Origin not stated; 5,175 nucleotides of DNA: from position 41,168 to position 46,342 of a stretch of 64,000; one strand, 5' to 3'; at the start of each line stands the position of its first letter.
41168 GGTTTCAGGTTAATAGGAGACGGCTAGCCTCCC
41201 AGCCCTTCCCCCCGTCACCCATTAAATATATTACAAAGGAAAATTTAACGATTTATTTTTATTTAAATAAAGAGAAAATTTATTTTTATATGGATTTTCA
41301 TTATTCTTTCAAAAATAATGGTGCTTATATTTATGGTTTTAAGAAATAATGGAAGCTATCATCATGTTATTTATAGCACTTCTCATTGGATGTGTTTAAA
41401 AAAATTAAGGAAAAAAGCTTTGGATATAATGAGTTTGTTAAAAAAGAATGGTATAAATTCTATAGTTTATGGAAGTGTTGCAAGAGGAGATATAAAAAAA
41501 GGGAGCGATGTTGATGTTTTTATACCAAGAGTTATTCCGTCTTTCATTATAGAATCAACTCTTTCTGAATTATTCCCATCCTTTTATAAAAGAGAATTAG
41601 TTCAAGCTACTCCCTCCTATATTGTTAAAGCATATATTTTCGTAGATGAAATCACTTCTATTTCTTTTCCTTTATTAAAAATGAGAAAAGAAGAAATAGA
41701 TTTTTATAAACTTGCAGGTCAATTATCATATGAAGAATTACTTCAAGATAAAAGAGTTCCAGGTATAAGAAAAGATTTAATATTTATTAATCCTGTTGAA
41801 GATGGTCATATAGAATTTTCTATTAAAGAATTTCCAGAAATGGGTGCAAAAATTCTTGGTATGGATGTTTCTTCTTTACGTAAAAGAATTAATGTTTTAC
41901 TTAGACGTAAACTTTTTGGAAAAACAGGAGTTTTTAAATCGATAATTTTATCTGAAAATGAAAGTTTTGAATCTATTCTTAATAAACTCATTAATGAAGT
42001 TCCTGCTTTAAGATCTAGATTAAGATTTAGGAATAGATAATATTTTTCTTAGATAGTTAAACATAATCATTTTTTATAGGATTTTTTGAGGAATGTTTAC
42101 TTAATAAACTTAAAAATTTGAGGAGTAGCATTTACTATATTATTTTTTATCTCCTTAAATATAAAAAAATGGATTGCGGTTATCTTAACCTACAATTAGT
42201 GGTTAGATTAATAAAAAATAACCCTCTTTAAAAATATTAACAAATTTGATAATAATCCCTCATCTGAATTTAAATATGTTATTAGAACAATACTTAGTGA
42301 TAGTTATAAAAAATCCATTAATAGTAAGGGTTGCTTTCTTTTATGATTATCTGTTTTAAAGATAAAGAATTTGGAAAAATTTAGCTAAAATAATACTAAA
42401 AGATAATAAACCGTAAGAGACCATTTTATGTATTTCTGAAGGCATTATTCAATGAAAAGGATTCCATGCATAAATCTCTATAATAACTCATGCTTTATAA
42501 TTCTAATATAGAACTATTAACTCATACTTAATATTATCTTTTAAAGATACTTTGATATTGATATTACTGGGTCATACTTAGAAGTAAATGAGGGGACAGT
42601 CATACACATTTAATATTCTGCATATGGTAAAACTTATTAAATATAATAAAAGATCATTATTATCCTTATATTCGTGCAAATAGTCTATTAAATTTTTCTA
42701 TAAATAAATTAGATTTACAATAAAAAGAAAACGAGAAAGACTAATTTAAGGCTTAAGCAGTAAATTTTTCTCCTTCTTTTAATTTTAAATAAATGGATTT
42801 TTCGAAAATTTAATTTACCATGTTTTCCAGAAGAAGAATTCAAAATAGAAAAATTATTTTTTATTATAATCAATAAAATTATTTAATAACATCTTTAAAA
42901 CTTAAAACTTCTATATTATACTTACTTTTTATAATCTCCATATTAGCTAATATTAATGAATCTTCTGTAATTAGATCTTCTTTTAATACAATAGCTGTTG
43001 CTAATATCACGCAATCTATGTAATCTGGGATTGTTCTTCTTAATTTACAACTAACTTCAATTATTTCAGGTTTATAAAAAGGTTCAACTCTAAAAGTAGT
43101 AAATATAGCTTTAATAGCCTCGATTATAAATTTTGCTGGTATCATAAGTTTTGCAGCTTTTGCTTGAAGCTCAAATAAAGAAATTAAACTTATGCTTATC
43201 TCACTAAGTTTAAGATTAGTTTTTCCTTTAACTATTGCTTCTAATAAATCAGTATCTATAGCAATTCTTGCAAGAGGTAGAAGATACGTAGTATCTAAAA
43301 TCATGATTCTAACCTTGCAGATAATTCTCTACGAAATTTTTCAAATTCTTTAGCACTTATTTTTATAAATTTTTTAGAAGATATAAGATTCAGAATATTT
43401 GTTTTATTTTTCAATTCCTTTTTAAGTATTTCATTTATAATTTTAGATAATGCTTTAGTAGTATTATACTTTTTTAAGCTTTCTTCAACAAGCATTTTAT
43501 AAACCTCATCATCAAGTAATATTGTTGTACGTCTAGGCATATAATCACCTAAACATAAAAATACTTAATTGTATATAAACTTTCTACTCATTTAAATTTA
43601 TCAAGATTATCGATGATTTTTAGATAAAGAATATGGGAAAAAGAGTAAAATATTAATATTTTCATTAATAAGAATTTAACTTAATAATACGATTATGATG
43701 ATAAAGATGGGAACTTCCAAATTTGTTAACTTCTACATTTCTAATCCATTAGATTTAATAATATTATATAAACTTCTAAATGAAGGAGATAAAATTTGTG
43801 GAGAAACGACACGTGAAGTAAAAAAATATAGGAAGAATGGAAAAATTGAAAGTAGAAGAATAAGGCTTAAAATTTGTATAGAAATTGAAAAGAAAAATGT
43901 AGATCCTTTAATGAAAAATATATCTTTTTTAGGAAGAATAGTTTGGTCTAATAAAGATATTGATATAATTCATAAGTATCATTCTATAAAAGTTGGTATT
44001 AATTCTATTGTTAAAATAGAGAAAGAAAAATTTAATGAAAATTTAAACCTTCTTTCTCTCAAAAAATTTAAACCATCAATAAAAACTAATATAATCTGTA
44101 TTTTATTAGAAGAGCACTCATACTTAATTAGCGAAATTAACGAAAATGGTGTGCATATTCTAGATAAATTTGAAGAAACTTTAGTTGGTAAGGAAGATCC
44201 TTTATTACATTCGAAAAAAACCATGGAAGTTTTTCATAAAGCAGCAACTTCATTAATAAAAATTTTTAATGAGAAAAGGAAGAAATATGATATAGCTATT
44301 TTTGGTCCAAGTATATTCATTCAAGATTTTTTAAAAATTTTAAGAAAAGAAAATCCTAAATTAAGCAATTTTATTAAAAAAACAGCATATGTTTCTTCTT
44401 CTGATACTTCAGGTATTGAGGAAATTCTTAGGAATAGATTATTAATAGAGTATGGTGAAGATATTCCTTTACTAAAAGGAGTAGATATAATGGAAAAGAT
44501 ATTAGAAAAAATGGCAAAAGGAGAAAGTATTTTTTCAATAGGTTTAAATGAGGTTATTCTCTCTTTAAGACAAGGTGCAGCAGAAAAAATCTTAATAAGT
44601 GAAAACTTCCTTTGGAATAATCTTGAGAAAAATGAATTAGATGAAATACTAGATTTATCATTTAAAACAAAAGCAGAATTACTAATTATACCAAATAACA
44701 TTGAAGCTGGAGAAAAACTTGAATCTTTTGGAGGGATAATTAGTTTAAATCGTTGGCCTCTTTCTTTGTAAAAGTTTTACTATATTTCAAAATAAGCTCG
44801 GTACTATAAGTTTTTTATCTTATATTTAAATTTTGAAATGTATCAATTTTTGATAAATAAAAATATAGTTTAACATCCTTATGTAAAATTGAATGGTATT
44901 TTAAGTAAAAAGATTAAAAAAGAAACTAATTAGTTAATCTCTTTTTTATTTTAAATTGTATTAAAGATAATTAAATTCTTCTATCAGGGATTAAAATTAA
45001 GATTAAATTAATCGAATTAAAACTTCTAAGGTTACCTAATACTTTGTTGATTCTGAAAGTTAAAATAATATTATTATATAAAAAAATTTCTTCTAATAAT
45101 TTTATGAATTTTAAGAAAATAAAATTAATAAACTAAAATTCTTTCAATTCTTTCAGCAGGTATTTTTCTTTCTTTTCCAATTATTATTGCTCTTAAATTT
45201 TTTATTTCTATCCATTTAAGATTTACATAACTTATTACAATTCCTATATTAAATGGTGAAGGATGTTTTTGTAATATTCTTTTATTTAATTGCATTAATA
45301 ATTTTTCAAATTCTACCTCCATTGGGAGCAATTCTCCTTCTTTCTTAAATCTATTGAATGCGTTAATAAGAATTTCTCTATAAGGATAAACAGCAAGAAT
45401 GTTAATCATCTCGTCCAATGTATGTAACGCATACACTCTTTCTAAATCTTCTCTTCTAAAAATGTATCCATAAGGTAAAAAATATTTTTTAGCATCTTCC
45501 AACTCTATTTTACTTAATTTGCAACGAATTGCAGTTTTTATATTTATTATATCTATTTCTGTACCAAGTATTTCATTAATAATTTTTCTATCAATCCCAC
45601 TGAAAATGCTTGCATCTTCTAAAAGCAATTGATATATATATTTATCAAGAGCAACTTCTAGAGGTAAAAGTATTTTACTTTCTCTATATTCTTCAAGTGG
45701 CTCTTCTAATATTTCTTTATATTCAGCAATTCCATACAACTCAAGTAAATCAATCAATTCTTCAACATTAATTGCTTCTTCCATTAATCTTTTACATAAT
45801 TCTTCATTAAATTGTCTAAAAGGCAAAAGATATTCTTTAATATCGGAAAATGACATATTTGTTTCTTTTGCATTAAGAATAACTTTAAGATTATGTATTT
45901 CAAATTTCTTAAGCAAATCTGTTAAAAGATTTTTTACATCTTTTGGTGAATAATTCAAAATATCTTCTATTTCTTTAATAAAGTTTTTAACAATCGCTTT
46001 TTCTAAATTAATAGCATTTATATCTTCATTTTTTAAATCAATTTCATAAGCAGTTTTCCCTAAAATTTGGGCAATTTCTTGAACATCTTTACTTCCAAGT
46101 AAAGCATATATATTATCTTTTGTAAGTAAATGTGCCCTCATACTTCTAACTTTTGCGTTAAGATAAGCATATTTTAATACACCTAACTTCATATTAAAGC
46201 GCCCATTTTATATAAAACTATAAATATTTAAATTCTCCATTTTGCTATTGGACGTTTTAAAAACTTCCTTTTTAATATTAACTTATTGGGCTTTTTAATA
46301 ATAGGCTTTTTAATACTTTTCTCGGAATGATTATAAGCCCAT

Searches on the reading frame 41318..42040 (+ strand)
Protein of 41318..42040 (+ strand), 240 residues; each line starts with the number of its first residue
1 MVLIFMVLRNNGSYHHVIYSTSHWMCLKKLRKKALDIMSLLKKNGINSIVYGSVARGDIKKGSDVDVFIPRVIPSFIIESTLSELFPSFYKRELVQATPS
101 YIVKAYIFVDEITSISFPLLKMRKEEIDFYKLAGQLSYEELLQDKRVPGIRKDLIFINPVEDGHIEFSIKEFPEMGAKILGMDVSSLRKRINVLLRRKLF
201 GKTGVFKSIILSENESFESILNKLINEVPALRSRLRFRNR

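Call 64: search_protein_families(library=pfam, proteins=[window:41318-42040:+], max_evalue=0.001)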
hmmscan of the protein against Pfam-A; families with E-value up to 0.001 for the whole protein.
window:41318-42040:+ (240 aa): 2 families
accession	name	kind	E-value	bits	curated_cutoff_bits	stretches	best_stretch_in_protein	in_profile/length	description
PF01909.29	NTP_transf_2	-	7.7e-07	29.9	21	1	32-70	2-39/93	Nucleotidyltransferase domain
PF18765.7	Polbeta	-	0.00049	20.6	26.9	0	40-69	6-37/93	Polymerase beta, Nucleotidyltransferase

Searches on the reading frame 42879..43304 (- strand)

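Call 64: search_protein_families(library=pfam, proteins=[window:42879-43304:-], max_evalue=0.001)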
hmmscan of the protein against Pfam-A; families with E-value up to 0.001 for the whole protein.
window:42879-43304:- (141 aa): 1 family
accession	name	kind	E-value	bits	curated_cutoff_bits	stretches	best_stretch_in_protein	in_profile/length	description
PF01850.27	PIN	-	7.1e-07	30.3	23.6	1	1-116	1-112/120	PIN domain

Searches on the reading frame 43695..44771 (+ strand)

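Call 47: search_protein_families(library=pfam, proteins=[window:43695-44771:+], max_evalue=0.0001)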
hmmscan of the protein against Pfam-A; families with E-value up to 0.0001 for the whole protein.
window:43695-44771:+ (358 aa): 2 families
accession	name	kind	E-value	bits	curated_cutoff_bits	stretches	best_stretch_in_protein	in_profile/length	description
PF03463.20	eRF1_1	-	1.3e-12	48.2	23.8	1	8-115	13-113/123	eRF1 domain 1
PF03465.20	eRF1_3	-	1.7e-11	45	25.8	1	261-355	3-105/106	eRF1 domain 3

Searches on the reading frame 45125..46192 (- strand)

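Call 47: search_protein_families(library=pfam, proteins=[window:45125-46192:-], max_evalue=0.0001)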
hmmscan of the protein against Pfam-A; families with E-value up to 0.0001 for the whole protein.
window:45125-46192:- (355 aa): 1 family
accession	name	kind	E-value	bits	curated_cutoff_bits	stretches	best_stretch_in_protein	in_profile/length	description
PF01992.21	vATP-synt_AC39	-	2.5e-66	224.8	29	1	11-351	1-338/339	ATP synthase (C/AC39) subunit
